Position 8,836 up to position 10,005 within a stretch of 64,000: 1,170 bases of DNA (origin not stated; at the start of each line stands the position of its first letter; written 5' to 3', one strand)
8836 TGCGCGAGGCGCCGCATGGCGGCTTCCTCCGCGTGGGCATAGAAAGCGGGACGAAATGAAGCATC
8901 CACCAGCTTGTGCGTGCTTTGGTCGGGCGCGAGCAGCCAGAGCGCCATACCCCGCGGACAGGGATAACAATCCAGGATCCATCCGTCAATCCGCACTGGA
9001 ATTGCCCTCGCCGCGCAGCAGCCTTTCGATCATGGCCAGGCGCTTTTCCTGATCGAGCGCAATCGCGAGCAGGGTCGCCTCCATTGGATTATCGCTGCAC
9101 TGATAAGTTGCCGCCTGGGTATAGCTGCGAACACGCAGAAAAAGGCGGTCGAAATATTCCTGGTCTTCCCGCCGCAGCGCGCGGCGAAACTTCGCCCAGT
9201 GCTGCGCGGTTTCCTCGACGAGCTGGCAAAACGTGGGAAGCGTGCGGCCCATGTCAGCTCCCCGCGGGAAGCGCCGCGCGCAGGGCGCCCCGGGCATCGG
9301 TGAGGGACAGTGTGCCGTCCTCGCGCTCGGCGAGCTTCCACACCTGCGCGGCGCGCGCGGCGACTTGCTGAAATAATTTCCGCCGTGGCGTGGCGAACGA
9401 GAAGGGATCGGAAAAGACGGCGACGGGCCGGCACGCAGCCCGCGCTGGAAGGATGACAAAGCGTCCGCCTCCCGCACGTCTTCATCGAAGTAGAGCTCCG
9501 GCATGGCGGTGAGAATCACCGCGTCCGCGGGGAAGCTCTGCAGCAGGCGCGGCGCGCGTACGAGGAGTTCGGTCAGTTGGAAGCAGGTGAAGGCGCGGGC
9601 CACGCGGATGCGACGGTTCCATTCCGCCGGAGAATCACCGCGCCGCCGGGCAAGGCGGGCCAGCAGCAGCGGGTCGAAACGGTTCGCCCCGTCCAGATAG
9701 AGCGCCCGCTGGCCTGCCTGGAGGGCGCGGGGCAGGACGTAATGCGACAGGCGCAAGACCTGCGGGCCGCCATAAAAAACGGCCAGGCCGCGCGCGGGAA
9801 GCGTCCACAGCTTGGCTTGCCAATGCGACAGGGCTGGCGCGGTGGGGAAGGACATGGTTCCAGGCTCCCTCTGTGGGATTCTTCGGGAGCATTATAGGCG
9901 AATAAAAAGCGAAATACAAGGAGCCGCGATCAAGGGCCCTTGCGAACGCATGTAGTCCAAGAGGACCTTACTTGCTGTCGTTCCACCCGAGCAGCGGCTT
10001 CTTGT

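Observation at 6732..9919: Three-gene operon: degenerate RecA-fold protein, an 88-aa protein and a divergent family-B DNA polymerase - candidate PolB-based mutasome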

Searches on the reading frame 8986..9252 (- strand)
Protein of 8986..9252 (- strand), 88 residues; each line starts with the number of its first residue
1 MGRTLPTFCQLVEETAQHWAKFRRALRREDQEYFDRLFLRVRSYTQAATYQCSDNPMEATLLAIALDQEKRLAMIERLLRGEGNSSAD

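Call 5: search_protein_families(library=pfam, proteins=[window:8986-9252:-], max_evalue=1)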
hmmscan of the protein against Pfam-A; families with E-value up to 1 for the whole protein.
window:8986-9252:- (88 aa): 0 families

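Call 6: search_protein_families(library=ncbifam, proteins=[window:8986-9252:-], max_evalue=1)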
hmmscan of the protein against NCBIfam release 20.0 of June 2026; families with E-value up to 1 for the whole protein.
window:8986-9252:- (88 aa): 0 families

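Call 7: search_protein_families(library=padloc, proteins=[window:8986-9252:-], max_evalue=1)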
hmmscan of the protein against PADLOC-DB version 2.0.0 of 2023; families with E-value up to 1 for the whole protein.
window:8986-9252:- (88 aa): 2 families
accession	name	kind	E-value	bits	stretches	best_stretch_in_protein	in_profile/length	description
PDLC01000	Cas11e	-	0.008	14.6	1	8-73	5-71/159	CRISPR type I-E/ECOLI-associated protein CasB/Cse2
PDLC04021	PD-T4-1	-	0.028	11.3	1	1-25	55-79/383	-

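Call 25: find_homologous_proteins(query=window:8986-9252:-, max_evalue=0.001)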
Query window:8986-9252:- (88 aa): 654 proteins with E <= 0.001 among 655 candidates; the best 120 are listed.
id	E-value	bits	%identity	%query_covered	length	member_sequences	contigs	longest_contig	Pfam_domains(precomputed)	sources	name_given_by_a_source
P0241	3.1e-51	188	100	100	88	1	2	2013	PF26485.1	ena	-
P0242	4.1e-47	175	93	100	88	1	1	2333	PF26485.1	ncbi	-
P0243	6.2e-47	175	94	100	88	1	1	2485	PF26485.1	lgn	-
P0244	1.6e-39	151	82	99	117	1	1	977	PF26485.1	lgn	-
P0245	3.3e-39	150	83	100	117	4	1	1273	PF26485.1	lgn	-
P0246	4.8e-39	149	82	99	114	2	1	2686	PF26485.1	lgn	-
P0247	5.6e-39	149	79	99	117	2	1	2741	PF26485.1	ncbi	ncbi:MAG: hypothetical protein ACRD41_03600 [Candidatus Acidiferrales bacterium]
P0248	2.1e-38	147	80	100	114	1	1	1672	PF26485.1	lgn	-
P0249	2.9e-37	144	76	100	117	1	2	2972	PF26485.1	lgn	-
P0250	4.5e-37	143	83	94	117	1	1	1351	PF26485.1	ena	-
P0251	5.7e-37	143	78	99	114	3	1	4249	PF26485.1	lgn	-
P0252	6.4e-37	143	81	94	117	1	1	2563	PF26485.1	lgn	-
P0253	7.5e-37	143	78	99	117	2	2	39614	PF26485.1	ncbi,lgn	ncbi:MAG: hypothetical protein WAL82_13840 [Candidatus Acidiferrales bacterium]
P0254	9.1e-37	142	78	99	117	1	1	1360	PF26485.1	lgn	-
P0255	2.2e-36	141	79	98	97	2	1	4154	PF26485.1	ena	-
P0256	2.6e-36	141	77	99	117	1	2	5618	PF26485.1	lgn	-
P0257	2.9e-36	141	77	99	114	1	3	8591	PF26485.1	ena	-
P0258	3.4e-36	140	77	99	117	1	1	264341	PF26485.1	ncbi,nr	ncbi:MAG TPA: hypothetical protein VGR72_01595 [Candidatus Acidoferrales bacterium]|nr:hypothetical 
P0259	8.4e-36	139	76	99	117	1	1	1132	PF26485.1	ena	-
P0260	9.0e-36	139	76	99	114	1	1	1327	PF26485.1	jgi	jgi:hypothetical protein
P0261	1.0e-35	139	76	99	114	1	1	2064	PF26485.1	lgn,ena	-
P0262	1.2e-35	139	76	99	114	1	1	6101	PF26485.1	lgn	-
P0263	1.4e-35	138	78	99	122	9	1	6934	PF26485.1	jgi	jgi:hypothetical protein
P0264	1.4e-35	138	78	97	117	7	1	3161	PF26485.1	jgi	jgi:hypothetical protein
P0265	2.3e-35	138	78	97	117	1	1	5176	PF26485.1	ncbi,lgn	-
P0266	2.8e-35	138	76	97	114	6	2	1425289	PF26485.1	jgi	jgi:hypothetical protein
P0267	3.2e-35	137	82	93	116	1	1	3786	PF26485.1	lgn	-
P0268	3.7e-35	137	76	99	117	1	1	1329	PF26485.1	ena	-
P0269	4.4e-35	137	73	100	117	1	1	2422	PF26485.1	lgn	-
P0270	4.8e-35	137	78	94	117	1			PF26485.1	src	-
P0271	5.2e-35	137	81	91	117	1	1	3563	PF26485.1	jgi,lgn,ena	-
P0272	5.3e-35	137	76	99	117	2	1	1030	PF26485.1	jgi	jgi:hypothetical protein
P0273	5.8e-35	136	72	99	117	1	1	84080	PF26485.1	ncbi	ncbi:MAG: hypothetical protein ACYDDI_11335 [Candidatus Acidiferrales bacterium]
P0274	5.8e-35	136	74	97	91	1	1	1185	PF26485.1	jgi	jgi:hypothetical protein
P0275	6.1e-35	136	74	100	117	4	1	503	PF26485.1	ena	-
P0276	6.2e-35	136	80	94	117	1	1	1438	PF26485.1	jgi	jgi:hypothetical protein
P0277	6.4e-35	136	75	100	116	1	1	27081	PF26485.1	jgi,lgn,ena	-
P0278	6.8e-35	136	75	99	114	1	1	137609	PF26485.1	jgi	jgi:hypothetical protein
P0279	7.0e-35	136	78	94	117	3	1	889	PF26485.1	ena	-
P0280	7.0e-35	136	77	99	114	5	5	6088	PF26485.1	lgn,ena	-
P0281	7.8e-35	136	76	97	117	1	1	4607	PF26485.1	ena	-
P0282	9.4e-35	136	76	95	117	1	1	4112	PF26485.1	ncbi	-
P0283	9.7e-35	136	75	99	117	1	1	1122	PF26485.1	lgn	-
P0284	9.8e-35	136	75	99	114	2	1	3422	PF26485.1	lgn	-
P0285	1.0e-34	136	77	94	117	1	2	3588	PF26485.1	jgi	jgi:hypothetical protein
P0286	1.0e-34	136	74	99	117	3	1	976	PF26485.1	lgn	-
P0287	1.7e-34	135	80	94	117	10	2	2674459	PF26485.1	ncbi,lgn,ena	-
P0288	1.7e-34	135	77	93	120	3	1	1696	PF26485.1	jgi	jgi:hypothetical protein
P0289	1.8e-34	135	79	91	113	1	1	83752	PF26485.1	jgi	jgi:hypothetical protein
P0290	2.0e-34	135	82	89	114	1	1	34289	PF26485.1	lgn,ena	-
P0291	2.2e-34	135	77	94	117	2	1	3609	PF26485.1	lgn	-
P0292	2.6e-34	134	81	89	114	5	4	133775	PF26485.1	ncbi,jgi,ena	jgi:hypothetical protein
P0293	2.6e-34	134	79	93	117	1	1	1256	PF26485.1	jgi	jgi:hypothetical protein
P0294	2.6e-34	134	77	94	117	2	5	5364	PF26485.1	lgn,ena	-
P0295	2.7e-34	134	76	94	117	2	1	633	PF26485.1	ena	-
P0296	3.3e-34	134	77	94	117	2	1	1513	PF26485.1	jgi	jgi:hypothetical protein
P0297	4.6e-34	134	77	94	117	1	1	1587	PF26485.1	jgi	jgi:hypothetical protein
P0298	4.6e-34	134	74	99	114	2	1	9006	PF26485.1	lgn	-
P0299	6.0e-34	133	73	94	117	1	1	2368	PF26485.1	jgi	-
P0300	6.1e-34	133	77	94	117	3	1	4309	PF26485.1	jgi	jgi:hypothetical protein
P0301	6.9e-34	133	80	90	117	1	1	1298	PF26485.1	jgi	jgi:hypothetical protein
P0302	7.7e-34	133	77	93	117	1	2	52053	PF26485.1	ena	-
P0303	7.9e-34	133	77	93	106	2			PF26485.1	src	-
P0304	9.5e-34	133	70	99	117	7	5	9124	PF26485.1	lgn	-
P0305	1.0e-33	133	80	90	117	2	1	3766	PF26485.1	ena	-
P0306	1.1e-33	132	79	91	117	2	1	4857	PF26485.1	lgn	-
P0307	1.1e-33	132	79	91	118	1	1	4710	PF26485.1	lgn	-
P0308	1.1e-33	132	76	99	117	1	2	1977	PF26485.1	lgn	-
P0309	1.4e-33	132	75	95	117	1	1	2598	PF26485.1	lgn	-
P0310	1.4e-33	132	79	91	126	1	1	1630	PF26485.1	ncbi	-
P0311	1.4e-33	132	72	99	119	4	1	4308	PF26485.1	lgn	-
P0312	1.7e-33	132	79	89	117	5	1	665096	PF26485.1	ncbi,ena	-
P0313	1.7e-33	132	76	98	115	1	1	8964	PF26485.1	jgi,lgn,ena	-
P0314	1.9e-33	132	81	88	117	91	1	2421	PF26485.1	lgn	-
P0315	1.9e-33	132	81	88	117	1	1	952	PF26485.1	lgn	-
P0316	1.9e-33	132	72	99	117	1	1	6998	PF26485.1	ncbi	-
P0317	1.9e-33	132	77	94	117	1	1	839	PF26485.1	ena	-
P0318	2.1e-33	132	74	100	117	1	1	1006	PF26485.1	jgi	jgi:hypothetical protein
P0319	2.1e-33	132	74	98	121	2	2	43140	PF26485.1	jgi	jgi:hypothetical protein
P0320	2.1e-33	132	76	94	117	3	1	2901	PF26485.1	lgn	-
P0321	2.1e-33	132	74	99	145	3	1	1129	PF26485.1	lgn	-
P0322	2.2e-33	131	73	100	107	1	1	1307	PF26485.1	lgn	-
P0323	2.4e-33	131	81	89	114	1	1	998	PF26485.1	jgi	jgi:hypothetical protein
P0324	2.5e-33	131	72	98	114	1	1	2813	PF26485.1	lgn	-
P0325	2.6e-33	131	78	93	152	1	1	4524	PF26485.1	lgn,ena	-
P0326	2.6e-33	131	75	94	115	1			PF26485.1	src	-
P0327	2.7e-33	131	72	94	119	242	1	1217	PF26485.1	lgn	-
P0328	2.7e-33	131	73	94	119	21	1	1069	PF26485.1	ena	-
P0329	2.7e-33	131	71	99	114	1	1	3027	PF26485.1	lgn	-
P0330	2.7e-33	131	77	94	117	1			PF26485.1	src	-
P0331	3.4e-33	131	74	98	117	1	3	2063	PF26485.1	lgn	-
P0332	3.5e-33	131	76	94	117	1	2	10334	PF26485.1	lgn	-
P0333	3.7e-33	131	82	88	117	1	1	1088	PF26485.1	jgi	jgi:hypothetical protein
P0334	3.8e-33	131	73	94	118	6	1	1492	PF26485.1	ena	-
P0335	4.1e-33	131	80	90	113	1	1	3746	PF26485.1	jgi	jgi:hypothetical protein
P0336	4.2e-33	131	73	94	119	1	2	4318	PF26485.1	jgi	-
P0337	4.9e-33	130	74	99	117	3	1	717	PF26485.1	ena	-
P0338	5.0e-33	130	72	94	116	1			PF26485.1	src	-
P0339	5.5e-33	130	72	94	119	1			PF26485.1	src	-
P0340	5.8e-33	130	73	97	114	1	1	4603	PF26485.1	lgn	-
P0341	7.1e-33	130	72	94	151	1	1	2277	PF26485.1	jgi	-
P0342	7.3e-33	130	73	99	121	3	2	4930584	PF26485.1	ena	-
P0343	7.3e-33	130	74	92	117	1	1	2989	PF26485.1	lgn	-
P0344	7.4e-33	130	71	94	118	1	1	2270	PF26485.1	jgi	jgi:hypothetical protein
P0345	7.6e-33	130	71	94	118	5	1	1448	PF26485.1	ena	-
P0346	8.1e-33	130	73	94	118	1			PF26485.1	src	-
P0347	8.6e-33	130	74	99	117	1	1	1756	PF26485.1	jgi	jgi:rubrerythrin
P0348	9.5e-33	129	76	94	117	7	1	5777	PF26485.1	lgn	-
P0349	9.6e-33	129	71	99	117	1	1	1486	PF26485.1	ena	-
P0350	9.7e-33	129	74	97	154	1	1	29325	PF26485.1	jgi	jgi:hypothetical protein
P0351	9.8e-33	129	71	94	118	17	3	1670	PF26485.1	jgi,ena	-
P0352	1.0e-32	129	71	94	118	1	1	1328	PF26485.1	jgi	-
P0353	1.0e-32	129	72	94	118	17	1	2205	PF26485.1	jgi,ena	-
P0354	1.0e-32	129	71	99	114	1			PF26485.1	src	-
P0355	1.0e-32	129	72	94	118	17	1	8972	PF26485.1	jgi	jgi:hypothetical protein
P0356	1.0e-32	129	71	94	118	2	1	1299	PF26485.1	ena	-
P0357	1.0e-32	129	72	94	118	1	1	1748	PF26485.1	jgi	jgi:hypothetical protein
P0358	1.2e-32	129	73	94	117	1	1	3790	PF26485.1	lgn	-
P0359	1.2e-32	129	77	92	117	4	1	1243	PF26485.1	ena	-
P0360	1.2e-32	129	74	89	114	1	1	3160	PF26485.1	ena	-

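Call 26: find_encoding_contigs(protein=P0241, flank=3000, max_places=6)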
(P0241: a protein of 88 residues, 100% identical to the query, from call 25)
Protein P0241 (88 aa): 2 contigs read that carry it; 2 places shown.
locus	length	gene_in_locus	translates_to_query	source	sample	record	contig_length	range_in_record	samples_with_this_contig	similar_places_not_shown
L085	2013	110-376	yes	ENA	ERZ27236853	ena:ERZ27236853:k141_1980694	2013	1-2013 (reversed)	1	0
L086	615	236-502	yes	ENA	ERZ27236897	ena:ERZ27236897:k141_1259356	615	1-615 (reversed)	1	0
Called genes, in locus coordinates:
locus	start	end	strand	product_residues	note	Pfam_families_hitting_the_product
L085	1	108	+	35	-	?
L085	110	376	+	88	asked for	PF26485:DUF8156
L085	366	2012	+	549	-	?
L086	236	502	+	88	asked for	PF26485:DUF8156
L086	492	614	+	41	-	?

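Call 60: predict_structure(alignment_id=A3)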
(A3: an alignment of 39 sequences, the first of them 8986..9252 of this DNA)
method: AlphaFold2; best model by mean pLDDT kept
length: 88 residues; sequences in the alignment: 39
mean_pLDDT: 78.8   pTM: 0.48
mean pLDDT of the five models: 78.8, 77.7, 75.7, 73.7, 72.3
residues with pLDDT >= 90: 17; 70-90: 50; 50-70: 21; < 50: 0
segments of 3 or more residues with pLDDT < 50: none
pLDDT, mean of each block of 10 residues (from residue 1): 74 88 91 89 74 66 79 82 60
secondary structure, 60 per line:
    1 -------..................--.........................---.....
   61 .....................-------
elements in order: H8-25 H28-52 H56-81

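Call 64: fold_search(model_id=the predicted structure, library=pdb)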
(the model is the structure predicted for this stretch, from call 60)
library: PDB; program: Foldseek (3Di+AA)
matches with E <= 10: 3; with E <= 0.001: 0
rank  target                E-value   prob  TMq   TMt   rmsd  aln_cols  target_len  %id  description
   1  3qka_D                8.1e+00  0.11  0.39  0.16   4.3        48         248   19  Crystal structure of enoyl-CoA hydratase EchA5 from Mycobacterium marinum (released 2011-02-09)
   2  7ltq_C                8.1e+00  0.04  0.31  0.14  16.3        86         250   17  Crystal Structure of a histidine kinase from Burkholderia ambifaria MC40-6 (released 2021-03-17)
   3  7ltq_A                9.3e+00  0.03  0.30  0.14  20.8        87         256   20  Crystal Structure of a histidine kinase from Burkholderia ambifaria MC40-6 (released 2021-03-17)

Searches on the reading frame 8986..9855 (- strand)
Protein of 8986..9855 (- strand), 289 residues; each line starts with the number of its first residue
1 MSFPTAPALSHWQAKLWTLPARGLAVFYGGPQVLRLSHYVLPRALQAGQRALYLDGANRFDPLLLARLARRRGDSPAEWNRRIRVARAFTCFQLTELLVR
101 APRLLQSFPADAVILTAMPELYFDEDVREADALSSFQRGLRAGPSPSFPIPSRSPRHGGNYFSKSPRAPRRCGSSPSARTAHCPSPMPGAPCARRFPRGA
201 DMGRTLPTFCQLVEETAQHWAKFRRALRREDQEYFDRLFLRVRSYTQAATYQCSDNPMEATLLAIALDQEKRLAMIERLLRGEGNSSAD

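Call 5: search_protein_families(library=pfam, proteins=[window:8986-9855:-], max_evalue=1)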
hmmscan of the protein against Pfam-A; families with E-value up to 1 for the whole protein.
window:8986-9855:- (289 aa): 1 family
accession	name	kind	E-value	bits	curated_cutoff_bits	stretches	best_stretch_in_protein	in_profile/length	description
PF08423.17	Rad51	-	0.0074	16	22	1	49-118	61-130/244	Rad51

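Call 6: search_protein_families(library=ncbifam, proteins=[window:8986-9855:-], max_evalue=1)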
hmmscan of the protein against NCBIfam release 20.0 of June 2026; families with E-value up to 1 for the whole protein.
window:8986-9855:- (289 aa): 1 family
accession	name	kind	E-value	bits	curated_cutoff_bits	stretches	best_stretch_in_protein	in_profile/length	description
TIGR02239.1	recomb_RAD51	equivalog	0.0016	17.5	478.05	1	49-122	131-204/316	DNA repair protein RAD51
